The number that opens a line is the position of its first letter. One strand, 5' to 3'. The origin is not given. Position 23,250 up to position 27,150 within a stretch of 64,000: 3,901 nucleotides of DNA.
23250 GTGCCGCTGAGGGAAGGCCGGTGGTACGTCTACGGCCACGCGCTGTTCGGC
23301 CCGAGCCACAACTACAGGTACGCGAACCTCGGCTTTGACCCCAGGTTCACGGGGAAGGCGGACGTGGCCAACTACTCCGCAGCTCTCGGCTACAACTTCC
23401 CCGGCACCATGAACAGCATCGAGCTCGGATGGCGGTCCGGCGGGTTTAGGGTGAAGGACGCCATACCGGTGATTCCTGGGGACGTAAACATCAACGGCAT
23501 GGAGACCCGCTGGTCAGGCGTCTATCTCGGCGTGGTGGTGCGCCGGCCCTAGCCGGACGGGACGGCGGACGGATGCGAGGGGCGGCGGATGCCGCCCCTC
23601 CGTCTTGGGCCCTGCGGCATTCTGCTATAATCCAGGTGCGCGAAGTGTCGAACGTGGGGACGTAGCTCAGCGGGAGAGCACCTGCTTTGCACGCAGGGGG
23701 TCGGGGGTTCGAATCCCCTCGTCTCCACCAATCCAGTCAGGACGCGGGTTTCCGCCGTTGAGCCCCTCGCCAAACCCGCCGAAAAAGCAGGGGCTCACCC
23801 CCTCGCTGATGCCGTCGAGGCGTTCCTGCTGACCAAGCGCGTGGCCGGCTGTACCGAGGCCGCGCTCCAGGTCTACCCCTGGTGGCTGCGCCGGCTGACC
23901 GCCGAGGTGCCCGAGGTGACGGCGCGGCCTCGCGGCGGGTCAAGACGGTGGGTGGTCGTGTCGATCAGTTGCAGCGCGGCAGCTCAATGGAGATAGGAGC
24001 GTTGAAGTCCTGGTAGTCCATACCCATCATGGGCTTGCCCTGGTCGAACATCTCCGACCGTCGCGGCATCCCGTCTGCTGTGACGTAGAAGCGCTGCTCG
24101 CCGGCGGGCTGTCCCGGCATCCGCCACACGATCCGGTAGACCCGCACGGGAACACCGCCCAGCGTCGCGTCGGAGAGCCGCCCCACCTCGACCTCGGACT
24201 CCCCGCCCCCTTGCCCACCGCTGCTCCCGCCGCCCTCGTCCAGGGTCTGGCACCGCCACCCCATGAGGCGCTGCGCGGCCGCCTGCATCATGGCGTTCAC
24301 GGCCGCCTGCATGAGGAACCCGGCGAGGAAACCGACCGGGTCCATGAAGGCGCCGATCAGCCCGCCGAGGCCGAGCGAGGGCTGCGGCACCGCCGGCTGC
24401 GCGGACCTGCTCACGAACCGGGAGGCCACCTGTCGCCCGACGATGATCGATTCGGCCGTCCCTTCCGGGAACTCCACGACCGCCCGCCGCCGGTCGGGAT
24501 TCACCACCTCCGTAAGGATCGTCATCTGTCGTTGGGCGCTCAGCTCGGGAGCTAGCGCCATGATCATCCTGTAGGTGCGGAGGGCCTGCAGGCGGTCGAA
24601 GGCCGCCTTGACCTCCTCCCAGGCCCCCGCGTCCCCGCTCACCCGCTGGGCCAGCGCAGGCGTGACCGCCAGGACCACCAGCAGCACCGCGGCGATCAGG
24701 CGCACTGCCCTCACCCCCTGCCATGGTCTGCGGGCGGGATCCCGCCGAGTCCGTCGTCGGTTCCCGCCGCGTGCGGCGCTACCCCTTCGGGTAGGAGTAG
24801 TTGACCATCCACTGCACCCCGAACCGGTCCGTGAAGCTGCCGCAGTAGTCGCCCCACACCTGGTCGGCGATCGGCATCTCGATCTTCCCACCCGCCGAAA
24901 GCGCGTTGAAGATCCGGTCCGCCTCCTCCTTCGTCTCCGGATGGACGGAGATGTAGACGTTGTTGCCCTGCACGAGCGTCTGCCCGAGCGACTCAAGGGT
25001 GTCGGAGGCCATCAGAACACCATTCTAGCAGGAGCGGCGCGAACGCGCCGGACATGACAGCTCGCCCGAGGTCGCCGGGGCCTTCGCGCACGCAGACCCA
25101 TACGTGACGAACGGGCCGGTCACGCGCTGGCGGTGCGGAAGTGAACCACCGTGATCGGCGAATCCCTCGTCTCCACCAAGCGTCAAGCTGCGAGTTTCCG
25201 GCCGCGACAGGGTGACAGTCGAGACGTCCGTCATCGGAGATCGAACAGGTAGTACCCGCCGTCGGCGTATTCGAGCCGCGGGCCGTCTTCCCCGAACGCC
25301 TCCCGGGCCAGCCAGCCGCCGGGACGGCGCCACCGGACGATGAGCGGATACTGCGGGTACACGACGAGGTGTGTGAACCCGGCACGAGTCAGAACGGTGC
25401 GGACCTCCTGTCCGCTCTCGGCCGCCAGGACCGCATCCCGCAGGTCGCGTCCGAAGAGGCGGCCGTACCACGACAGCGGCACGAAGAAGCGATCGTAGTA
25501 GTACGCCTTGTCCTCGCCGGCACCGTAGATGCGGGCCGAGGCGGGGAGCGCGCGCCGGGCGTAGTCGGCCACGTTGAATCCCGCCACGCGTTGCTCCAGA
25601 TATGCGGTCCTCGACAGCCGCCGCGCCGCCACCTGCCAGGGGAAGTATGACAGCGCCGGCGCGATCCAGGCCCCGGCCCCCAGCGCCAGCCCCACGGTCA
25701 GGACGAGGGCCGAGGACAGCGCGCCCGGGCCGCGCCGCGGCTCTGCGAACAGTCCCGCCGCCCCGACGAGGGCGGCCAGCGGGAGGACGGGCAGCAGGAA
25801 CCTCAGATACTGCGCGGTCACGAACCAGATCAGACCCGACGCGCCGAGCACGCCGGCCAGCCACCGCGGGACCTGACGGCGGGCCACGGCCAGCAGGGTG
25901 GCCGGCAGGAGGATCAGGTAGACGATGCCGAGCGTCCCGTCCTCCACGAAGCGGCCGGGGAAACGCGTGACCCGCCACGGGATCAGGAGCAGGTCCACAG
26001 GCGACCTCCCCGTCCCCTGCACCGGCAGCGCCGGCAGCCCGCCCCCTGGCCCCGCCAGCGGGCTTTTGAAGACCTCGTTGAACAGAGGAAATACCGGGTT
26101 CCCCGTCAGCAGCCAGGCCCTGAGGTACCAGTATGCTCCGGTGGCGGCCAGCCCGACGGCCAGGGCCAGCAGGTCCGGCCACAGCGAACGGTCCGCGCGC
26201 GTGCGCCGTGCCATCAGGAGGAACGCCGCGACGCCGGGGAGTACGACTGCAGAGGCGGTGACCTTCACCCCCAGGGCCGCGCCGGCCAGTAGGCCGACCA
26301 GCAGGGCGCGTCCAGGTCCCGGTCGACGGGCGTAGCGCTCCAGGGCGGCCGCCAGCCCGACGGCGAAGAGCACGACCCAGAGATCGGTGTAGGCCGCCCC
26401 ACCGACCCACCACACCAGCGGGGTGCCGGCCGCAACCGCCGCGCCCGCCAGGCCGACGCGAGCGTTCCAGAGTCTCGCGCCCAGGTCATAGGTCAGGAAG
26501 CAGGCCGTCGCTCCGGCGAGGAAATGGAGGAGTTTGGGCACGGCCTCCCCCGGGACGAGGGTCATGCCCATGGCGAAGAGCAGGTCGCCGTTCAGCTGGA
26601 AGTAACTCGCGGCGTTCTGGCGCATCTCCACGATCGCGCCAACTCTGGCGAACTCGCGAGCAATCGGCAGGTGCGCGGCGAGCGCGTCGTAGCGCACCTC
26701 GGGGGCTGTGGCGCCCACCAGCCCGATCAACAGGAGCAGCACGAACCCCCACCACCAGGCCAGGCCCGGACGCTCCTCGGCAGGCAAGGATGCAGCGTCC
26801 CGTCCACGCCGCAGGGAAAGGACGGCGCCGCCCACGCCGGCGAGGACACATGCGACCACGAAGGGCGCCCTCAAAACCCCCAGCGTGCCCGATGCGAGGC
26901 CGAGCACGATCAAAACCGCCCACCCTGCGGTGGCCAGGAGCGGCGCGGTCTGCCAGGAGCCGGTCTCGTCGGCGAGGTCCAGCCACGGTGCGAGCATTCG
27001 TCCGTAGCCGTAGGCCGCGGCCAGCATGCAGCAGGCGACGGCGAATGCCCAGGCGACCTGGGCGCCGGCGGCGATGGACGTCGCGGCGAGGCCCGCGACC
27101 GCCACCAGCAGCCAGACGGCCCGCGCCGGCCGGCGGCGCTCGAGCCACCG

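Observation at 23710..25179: Collapsed ~1.45 kb integrative element in tRNA-Ala with both att sites still present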

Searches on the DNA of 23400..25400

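Call 73: search_rna_families(source=window, start=23400, end=25400, threshold=evalue, max_evalue=1)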
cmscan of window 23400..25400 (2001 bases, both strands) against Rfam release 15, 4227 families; matches with E-value up to 1: 2.
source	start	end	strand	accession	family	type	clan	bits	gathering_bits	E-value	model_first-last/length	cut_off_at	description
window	23656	23727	+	RF00005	tRNA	Gene; tRNA;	CL00001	70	29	9.9e-15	1-71/71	no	tRNA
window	24484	24529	-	RF01149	sR10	Gene; snRNA; snoRNA; CD-box;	-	16.1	45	0.45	1-54/54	no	Small nucleolar RNA sR10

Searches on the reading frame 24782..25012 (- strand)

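Call 7: search_protein_families(library=pfam, proteins=[window:24782-25012:-], max_evalue=0.1)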
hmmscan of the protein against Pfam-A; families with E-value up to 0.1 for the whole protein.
seq(77 aa): 2 families
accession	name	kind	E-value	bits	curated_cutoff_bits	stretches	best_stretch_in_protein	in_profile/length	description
PF06983.19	3-dmu-9_3-mt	-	3.1e-05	24.9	24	1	16-70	70-115/116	3-demethylubiquinone-9 3-methyltransferase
PF00903.31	Glyoxalase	-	0.00029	21.7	20.6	1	26-70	76-121/121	Glyoxalase/Bleomycin resistance protein/Dioxygenase superfamily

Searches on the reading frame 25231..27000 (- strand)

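Call 7: search_protein_families(library=pfam, proteins=[window:25231-27000:-], max_evalue=0.1)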
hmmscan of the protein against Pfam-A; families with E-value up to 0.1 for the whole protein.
window:25231-27000:- (589 aa): 2 families
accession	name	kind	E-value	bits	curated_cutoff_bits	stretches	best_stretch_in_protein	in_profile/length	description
PF13231.12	PMT_2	-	4.2e-09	37.2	26.1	1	154-291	23-160/160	Dolichyl-phosphate-mannose-protein mannosyltransferase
PF19969.4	VMAP-M8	-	0.073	14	27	0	507-541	4-38/97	vWA-MoxR associated protein middle region (VMAP-M) 8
